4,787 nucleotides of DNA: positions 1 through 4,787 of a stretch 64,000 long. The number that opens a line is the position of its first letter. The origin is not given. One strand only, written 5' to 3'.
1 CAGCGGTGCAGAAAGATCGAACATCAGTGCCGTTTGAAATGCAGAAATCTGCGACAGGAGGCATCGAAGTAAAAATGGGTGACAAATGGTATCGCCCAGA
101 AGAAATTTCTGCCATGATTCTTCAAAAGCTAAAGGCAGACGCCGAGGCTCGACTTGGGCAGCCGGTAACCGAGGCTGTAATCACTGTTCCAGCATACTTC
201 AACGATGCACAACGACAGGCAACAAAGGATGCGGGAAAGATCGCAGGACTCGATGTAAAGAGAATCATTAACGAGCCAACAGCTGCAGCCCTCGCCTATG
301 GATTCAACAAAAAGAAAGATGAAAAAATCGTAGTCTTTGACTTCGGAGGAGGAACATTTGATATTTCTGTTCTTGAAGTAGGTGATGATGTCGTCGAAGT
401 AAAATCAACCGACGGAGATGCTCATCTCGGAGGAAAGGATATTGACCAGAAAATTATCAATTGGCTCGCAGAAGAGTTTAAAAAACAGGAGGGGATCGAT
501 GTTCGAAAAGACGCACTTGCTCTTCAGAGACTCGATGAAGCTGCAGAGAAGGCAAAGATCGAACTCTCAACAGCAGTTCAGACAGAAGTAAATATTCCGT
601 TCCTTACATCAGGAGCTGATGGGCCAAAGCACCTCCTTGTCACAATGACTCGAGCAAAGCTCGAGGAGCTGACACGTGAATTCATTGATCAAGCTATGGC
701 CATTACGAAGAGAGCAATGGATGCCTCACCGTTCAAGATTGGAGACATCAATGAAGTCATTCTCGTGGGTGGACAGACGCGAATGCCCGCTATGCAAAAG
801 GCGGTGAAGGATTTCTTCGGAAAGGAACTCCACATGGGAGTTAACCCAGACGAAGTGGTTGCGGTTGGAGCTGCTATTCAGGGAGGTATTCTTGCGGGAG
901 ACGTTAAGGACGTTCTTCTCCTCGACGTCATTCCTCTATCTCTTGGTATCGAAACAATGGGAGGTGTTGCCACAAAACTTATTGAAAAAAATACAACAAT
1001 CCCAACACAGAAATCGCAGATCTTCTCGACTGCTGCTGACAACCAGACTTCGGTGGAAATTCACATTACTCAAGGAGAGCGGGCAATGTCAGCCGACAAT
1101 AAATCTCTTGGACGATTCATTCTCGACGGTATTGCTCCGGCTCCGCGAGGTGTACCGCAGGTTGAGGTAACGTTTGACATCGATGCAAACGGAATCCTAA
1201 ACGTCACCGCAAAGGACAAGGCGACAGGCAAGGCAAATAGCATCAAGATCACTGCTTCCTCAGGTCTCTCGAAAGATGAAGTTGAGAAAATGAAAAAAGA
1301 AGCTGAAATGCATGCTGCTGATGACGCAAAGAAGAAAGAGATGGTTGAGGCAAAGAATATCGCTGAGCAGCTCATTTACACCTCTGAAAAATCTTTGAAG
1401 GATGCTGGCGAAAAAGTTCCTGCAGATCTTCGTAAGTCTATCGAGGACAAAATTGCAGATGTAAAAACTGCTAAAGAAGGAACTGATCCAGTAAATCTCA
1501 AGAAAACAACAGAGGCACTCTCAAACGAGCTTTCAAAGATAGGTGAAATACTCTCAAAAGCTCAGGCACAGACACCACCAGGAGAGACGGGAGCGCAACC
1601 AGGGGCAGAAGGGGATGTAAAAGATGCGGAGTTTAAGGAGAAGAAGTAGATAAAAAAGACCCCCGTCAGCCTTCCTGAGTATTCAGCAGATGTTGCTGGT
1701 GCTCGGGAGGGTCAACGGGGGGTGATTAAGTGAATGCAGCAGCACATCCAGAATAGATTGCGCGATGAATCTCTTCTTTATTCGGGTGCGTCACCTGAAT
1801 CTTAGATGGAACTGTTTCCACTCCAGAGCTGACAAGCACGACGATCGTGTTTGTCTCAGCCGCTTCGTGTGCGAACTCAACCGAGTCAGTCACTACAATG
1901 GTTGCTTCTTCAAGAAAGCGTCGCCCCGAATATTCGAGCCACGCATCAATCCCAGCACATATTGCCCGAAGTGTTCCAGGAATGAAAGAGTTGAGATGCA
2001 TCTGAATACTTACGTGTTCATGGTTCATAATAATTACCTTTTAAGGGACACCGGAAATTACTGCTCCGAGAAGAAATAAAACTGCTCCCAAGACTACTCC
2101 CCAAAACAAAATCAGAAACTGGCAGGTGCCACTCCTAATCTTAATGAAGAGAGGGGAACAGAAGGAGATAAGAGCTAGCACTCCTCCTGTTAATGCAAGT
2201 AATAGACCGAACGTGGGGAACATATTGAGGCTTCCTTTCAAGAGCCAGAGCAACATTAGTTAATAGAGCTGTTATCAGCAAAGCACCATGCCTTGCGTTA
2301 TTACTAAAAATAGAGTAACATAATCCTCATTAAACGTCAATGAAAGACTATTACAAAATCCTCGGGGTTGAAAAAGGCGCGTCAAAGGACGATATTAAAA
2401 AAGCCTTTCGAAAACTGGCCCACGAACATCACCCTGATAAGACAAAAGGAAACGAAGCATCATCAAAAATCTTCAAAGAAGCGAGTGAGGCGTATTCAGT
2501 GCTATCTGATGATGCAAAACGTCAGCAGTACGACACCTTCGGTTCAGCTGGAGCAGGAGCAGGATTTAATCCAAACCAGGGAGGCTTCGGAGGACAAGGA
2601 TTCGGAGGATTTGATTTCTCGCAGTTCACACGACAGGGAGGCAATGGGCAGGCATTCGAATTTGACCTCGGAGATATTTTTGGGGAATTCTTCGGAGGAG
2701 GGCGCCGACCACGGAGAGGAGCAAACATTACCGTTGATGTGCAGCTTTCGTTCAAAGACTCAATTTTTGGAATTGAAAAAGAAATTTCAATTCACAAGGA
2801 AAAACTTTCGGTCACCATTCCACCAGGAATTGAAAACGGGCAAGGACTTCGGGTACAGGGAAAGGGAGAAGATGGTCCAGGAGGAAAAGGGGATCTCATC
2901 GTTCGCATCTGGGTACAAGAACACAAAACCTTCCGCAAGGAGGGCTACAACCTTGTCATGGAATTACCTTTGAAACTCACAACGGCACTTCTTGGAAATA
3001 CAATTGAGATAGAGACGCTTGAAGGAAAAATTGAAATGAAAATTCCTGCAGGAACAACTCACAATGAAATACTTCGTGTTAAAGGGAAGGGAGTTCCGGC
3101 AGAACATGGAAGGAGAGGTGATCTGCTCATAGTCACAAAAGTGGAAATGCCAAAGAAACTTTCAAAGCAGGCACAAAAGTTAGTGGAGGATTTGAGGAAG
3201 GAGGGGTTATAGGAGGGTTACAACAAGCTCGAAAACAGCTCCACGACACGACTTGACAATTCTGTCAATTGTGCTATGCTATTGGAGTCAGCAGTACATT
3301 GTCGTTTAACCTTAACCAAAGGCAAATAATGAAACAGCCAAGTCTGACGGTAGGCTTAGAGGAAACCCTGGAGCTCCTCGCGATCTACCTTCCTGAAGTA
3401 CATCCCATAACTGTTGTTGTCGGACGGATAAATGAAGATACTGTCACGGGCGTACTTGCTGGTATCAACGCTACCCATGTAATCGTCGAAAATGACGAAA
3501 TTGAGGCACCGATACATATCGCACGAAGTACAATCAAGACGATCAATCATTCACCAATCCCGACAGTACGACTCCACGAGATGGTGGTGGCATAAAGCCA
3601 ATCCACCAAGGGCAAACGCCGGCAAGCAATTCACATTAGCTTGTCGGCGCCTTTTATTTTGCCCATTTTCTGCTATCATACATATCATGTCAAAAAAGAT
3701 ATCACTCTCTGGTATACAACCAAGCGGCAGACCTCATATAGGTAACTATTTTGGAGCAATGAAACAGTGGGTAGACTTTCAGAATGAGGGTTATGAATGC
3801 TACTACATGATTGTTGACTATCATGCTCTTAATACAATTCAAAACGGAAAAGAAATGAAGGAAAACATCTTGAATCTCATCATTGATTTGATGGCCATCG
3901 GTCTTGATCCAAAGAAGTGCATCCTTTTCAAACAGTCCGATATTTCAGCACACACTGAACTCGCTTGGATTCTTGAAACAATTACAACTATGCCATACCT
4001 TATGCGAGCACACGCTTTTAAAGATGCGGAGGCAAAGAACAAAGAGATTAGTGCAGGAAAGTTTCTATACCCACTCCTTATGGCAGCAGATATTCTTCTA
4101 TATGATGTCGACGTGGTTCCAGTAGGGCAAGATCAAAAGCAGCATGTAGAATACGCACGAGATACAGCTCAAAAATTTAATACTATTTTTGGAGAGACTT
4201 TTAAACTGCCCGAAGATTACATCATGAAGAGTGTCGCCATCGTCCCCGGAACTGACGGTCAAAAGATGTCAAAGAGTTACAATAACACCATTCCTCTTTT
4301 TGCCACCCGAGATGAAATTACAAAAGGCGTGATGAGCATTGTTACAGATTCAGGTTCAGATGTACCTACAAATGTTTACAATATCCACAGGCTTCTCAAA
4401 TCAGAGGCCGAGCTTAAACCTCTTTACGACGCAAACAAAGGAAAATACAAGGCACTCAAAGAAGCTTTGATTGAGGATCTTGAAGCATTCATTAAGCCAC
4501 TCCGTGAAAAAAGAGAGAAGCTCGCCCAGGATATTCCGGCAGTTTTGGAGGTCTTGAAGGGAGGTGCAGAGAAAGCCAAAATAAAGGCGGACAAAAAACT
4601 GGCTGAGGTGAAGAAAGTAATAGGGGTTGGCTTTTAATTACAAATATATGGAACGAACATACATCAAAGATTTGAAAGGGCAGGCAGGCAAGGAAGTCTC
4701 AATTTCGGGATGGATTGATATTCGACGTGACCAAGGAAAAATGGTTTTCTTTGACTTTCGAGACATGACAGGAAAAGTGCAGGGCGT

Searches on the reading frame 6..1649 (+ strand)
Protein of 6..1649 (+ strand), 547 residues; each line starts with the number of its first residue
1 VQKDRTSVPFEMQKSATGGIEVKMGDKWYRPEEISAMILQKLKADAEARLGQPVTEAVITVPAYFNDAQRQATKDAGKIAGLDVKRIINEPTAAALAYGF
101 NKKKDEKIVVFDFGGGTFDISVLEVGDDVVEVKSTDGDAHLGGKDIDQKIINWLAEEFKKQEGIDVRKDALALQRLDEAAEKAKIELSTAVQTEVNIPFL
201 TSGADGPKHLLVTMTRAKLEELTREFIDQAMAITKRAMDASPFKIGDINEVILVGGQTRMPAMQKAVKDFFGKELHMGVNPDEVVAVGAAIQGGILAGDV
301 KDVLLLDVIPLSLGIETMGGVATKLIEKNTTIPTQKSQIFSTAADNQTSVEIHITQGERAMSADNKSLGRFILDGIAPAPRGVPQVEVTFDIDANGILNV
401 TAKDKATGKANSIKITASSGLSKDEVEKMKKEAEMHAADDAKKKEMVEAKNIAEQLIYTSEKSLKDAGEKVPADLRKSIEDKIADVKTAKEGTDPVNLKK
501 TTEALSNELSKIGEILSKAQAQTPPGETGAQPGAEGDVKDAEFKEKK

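Call 63: search_protein_families(library=pfam, proteins=[window:6-1649:+], max_evalue=0.0001)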
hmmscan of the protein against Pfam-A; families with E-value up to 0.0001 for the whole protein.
window:6-1649:+ (547 aa): 2 families
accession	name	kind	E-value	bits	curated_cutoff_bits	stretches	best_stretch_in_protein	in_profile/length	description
PF00012.26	HSP70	-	1.4e-207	691.1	20.6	1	1-515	78-596/599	Hsp70 protein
PF06723.19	MreB_Mbl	-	1.2e-18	67.5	27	1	37-290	76-316/327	MreB/Mbl protein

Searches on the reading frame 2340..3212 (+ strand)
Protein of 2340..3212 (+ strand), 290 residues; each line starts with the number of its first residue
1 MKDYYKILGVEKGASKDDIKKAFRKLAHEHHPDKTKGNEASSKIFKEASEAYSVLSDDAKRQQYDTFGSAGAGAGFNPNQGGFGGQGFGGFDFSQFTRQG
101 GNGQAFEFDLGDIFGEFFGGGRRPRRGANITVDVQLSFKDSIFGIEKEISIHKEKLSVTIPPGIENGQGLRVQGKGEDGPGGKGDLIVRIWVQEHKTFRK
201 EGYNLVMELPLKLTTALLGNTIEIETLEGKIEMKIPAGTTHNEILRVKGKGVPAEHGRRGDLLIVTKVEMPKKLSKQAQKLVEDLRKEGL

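Call 63: search_protein_families(library=pfam, proteins=[window:2340-3212:+], max_evalue=0.0001)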
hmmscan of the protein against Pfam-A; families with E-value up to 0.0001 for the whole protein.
window:2340-3212:+ (290 aa): 2 families
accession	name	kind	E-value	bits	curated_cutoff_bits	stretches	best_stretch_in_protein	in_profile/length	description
PF01556.23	DnaJ_C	-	2.1e-43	148.4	26.6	1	130-271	1-152/152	DnaJ C terminal domain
PF00226.36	DnaJ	-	1.1e-24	86.7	27.8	1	3-65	1-63/63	DnaJ domain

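Call 84: find_encoding_contigs(protein=window:2340-3212:+, flank=10000, max_places=1)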
Protein window:2340-3212:+ (290 aa): 1 contig read that carries it; 1 place shown.
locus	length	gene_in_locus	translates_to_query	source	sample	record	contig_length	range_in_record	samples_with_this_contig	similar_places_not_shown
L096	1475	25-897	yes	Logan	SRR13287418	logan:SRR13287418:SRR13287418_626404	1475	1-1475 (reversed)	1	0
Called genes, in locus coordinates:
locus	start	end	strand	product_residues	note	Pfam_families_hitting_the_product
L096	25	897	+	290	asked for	PF00226:DnaJ, PF01556:DnaJ_C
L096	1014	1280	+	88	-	-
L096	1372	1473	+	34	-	?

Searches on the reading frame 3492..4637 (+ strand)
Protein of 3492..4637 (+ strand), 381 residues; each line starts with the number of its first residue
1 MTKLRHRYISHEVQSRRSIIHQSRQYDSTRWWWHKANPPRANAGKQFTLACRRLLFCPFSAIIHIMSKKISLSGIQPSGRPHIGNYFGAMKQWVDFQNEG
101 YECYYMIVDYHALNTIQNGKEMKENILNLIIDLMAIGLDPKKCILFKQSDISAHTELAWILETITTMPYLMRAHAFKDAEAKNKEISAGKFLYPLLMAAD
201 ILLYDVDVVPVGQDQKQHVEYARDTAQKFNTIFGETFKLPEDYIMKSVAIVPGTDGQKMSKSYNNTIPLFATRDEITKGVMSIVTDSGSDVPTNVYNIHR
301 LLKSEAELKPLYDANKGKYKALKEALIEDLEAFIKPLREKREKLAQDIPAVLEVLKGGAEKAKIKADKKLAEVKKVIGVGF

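Call 63: search_protein_families(library=pfam, proteins=[window:3492-4637:+], max_evalue=0.0001)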
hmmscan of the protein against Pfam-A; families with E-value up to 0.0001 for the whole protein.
window:3492-4637:+ (381 aa): 1 family
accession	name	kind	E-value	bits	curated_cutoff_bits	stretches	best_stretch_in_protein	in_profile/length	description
PF00579.31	tRNA-synt_1b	-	3.7e-62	210.7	21.1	1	72-325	9-265/292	tRNA synthetases class I (W and Y)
